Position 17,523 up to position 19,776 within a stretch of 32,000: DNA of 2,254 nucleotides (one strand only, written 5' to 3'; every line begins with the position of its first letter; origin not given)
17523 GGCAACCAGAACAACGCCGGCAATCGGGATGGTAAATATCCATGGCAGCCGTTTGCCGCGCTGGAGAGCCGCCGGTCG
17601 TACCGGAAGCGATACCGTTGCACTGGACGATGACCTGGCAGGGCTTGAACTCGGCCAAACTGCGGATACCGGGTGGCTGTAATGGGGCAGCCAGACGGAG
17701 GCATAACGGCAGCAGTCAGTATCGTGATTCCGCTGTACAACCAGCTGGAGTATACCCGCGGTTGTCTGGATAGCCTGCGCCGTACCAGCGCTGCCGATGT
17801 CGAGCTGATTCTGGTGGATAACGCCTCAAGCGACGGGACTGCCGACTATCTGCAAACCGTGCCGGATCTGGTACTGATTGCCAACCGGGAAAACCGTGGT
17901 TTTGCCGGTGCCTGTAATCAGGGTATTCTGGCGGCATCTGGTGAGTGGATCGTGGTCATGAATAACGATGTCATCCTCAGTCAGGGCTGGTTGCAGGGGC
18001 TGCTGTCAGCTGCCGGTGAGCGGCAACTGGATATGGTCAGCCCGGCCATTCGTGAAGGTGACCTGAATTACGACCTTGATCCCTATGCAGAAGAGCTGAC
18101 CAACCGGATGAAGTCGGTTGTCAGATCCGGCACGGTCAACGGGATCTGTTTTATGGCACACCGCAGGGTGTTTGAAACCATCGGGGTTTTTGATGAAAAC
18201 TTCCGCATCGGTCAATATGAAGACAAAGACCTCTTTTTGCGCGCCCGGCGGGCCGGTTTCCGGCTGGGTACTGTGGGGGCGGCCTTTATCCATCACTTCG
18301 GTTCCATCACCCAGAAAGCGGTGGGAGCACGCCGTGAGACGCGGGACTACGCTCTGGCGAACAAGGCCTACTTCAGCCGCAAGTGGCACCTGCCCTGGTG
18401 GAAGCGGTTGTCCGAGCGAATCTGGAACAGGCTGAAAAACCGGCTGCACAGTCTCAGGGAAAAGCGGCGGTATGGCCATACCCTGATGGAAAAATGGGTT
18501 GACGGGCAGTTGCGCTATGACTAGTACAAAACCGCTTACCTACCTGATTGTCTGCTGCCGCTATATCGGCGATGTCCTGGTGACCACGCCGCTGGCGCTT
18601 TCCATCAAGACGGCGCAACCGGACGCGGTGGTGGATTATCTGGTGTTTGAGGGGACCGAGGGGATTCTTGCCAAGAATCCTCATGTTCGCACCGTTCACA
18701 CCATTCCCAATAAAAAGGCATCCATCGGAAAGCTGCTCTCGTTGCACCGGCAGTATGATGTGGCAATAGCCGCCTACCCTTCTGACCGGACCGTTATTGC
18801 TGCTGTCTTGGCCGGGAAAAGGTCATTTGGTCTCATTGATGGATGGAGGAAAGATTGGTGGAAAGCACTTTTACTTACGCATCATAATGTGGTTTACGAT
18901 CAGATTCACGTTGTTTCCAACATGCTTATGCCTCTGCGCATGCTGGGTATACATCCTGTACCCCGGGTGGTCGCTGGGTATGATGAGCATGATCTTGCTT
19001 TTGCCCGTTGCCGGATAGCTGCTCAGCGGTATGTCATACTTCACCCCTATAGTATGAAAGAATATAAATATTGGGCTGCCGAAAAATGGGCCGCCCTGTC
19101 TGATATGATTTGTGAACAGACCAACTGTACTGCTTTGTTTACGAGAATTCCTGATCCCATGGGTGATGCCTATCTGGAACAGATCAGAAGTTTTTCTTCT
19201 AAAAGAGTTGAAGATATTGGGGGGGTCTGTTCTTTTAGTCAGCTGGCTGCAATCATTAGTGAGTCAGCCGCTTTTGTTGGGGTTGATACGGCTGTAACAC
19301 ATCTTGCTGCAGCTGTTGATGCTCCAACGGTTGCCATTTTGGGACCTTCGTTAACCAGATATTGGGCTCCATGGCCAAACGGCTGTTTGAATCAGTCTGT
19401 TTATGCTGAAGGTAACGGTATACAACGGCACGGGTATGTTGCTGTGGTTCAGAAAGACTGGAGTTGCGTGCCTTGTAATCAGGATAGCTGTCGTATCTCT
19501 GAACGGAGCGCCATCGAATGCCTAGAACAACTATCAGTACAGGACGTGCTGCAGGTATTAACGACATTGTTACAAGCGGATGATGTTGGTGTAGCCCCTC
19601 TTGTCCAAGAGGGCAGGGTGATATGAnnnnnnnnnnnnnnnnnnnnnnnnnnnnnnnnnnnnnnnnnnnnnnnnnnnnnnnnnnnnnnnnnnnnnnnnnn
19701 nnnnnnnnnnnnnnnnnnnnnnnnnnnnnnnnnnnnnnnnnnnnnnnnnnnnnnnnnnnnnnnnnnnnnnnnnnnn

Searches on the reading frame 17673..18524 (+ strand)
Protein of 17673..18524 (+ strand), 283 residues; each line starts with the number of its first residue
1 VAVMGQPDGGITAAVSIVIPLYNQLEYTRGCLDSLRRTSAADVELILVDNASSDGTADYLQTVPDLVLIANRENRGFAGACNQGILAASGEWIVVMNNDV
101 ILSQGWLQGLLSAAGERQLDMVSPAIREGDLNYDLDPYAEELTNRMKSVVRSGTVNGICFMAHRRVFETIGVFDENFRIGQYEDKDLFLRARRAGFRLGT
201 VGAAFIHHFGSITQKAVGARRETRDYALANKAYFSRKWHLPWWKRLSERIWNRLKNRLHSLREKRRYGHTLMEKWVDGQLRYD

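Call 49: search_protein_families(library=pfam, proteins=[window:17673-18524:+], max_evalue=0.00001)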
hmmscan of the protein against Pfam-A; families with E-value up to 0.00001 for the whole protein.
window:17673-18524:+ (283 aa): 3 families
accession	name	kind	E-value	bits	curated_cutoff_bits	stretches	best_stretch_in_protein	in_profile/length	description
PF00535.33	Glycos_transf_2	-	6.5e-29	101.4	23.3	1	16-141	1-130/168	Glycosyl transferase family 2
PF13641.12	Glyco_tranf_2_3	-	9.2e-14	52.4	27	1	15-220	3-222/230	Glycosyltransferase like family 2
PF10111.15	Glyco_tranf_2_2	-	2.3e-09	37.6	27.3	0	16-119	1-111/276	Glycosyltransferase like family 2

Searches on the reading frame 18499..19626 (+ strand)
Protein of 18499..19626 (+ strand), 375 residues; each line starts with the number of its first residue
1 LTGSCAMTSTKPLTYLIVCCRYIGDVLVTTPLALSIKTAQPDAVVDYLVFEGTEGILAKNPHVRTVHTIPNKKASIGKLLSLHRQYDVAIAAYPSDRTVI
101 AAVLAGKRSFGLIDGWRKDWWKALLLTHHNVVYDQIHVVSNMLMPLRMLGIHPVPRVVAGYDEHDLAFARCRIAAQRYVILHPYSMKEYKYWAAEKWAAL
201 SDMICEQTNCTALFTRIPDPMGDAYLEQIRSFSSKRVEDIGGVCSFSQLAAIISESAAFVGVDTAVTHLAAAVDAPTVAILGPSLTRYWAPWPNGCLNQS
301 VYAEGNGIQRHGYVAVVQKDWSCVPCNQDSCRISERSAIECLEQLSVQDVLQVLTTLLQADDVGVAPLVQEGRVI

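Call 49: search_protein_families(library=pfam, proteins=[window:18499-19626:+], max_evalue=0.00001)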
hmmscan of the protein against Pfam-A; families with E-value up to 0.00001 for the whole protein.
window:18499-19626:+ (375 aa): 1 family
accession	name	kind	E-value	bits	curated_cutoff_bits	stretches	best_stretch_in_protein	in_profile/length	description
PF01075.23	Glyco_transf_9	-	3.1e-22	79.5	22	1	84-294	11-222/247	Glycosyltransferase family 9 (heptosyltransferase)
